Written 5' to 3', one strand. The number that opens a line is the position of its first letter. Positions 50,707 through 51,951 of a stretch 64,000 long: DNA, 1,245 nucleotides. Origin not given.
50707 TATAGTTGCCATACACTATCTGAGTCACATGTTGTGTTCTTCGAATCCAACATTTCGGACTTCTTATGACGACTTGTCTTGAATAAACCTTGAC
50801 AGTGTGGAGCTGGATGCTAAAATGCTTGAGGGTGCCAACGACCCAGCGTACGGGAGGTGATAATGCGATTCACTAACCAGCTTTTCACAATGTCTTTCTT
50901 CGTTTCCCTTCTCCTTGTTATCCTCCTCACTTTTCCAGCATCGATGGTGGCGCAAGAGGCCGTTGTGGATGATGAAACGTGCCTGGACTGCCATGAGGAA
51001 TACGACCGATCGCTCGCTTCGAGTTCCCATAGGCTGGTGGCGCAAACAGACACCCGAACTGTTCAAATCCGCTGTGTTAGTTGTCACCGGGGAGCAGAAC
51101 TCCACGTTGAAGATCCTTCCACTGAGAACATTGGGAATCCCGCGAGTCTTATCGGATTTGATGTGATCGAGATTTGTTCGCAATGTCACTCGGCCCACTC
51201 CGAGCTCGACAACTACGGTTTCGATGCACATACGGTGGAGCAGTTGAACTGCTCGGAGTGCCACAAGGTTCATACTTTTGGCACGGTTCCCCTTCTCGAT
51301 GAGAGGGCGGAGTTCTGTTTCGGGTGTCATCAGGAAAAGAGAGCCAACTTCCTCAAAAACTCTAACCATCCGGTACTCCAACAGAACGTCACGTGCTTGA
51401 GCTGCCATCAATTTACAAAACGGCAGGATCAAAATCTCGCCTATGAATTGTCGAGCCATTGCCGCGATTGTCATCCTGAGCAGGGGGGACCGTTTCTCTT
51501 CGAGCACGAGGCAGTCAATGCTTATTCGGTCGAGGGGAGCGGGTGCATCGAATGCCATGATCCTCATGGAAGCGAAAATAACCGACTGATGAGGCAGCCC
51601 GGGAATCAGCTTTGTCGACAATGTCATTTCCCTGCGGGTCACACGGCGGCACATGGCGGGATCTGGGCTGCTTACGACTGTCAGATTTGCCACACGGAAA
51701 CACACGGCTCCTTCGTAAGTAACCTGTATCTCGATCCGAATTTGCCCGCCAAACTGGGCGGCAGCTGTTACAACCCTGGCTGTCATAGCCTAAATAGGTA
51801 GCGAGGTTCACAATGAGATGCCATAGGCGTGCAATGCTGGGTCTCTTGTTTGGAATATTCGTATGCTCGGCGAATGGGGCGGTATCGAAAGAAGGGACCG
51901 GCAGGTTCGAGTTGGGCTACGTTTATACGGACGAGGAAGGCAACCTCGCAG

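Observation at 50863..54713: Porin-cytochrome extracellular electron-transfer conduit (decahaem, beta-barrel, octahaem lipoprotein)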

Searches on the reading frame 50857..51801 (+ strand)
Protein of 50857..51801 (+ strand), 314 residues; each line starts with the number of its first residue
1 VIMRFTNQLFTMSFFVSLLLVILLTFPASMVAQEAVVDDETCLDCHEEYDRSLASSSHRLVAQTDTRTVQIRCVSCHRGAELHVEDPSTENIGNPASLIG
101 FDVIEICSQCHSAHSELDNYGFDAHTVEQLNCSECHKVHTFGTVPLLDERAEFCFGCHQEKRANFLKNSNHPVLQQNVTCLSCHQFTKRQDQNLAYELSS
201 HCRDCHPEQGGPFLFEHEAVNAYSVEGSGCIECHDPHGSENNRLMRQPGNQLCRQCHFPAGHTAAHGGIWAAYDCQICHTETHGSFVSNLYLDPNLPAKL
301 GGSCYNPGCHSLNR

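Call 4: search_protein_families(library=pfam, proteins=[window:50857-51801:+], max_evalue=1)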
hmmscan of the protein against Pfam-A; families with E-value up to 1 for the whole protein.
window:50857-51801:+ (314 aa): 7 families
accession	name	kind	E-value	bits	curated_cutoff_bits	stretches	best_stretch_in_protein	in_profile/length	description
PF09699.15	Paired_CXXCH_1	-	4.1e-19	68.4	20.6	4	226-257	5-36/41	Doubled CXXCH motif (Paired_CXXCH_1)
PF14522.11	Cytochrome_C7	-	3.7e-11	43.1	24.8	4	198-257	12-66/67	Cytochrome c7 and related cytochrome c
PF14537.11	Cytochrom_c3_2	-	1.2e-10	42.1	25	4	125-206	2-78/79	Cytochrome c3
PF22113.1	Mtrc-MtrF_II-IV_dom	-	6.5e-07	29.5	30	2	35-188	2-167/176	Outer membrane cytochrome MtrC/MtrF-like, domains II/IV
PF22678.1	Cytochrom_c_NrfB-like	-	6.9e-06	26.9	27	3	148-205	30-86/89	Cytochrome c-type protein NrfB-like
PF02085.21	Cytochrom_CIII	-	0.0031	18.3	22.9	1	40-81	47-86/101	Class III cytochrome C family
PF05495.17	zf-CHY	-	0.057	14.3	31.3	1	107-138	21-51/68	CHY zinc finger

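Call 5: search_protein_families(library=ncbifam, proteins=[window:50857-51801:+], max_evalue=1)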
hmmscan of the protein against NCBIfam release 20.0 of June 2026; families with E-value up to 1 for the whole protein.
window:50857-51801:+ (314 aa): 7 families
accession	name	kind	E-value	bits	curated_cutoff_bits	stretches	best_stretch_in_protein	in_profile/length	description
NF041028.1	decahem_GSU2203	exception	4.5e-47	160.8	325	1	30-259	27-254/317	GSU2203 family decaheme c-type cytochrome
TIGR03508.1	decahem_SO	subfamily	8.2e-45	153.3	192.2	1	40-287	3-256/258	DmsE family decaheme c-type cytochrome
TIGR01905.1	paired_CXXCH_1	subfamily_domain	1.2e-16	60.3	25.2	2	225-257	4-36/41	doubled CXXCH domain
NF008659.0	PRK11659.1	equivalog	5.5e-09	36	184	2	38-163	45-172/188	cytochrome c nitrite reductase pentaheme subunit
TIGR03146.1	cyt_nit_nrfB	equivalog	1.3e-06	28.7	166.6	2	147-209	80-144/145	cytochrome c nitrite reductase pentaheme subunit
NF045722.1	c3_cytochr_TmcA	equivalog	7.2e-06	25.9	114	2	104-162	57-114/125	acidic tetraheme cytochrome c3 TmcA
NF041198.1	UshA_like_PCGU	equivalog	0.22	10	275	1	35-136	404-508/519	UshA-like (seleno)protein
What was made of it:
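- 50863..51801 (+): cytA: periplasmic MtrA-like decahaem c-type cytochrome (312 aa from the ATG; alternative GTG at 50857). TIGR03508 DmsE family 153 bits and GSU2203 family 161 bits, both below their curated cutoffs (call 5).
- On MtrA/DmsE decahaem family (TIGR03508): 153.3 bits against a cutoff of 192.2, although the alignment spans 3-256 of 258 model positions (call 5)
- On MtrB/PioB outer-membrane sheath (PF11854 / TIGR03509): No hit for the window protein (calls 4, 5).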

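Call 6: search_solved_structures(query=window:50857-51801:+, max_evalue=0.01, show_alignments=1)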
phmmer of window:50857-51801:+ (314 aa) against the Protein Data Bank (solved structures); distinct sequences matched with E-value up to 0.01: 2.
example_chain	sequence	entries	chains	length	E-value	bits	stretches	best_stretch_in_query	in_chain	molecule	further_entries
6r2q_A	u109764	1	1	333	6.7e-24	88.1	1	40-264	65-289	Cystathionine beta-synthase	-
28pb_A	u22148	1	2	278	0.0048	19.5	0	175-293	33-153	Cytochrome c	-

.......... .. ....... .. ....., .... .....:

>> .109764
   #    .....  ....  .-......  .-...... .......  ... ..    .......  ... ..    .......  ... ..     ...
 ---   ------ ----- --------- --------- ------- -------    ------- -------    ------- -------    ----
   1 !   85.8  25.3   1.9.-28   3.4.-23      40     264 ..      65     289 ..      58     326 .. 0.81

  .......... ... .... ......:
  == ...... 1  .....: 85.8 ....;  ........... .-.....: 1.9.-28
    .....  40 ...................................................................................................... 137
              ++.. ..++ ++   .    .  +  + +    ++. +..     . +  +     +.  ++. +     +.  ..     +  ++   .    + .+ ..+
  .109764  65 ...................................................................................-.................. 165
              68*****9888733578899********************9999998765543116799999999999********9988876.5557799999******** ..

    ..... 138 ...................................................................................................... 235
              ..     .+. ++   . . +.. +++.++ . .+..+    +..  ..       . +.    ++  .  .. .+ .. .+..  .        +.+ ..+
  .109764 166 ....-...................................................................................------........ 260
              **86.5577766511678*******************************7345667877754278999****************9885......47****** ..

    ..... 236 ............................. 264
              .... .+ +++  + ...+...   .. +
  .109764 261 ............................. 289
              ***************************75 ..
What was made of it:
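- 50863..51801 (+): PDB best hit 6r2q_A MtrA, E 6.7e-24 over residues 40-264 (call 6).
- On MtrA/DmsE decahaem family (TIGR03508): 6r2q_A, E 6.7e-24, residues 40-264 against 65-289 (call 6)
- CytA against MtrA: E 6.7e-24, with haem motifs in register (call 6).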
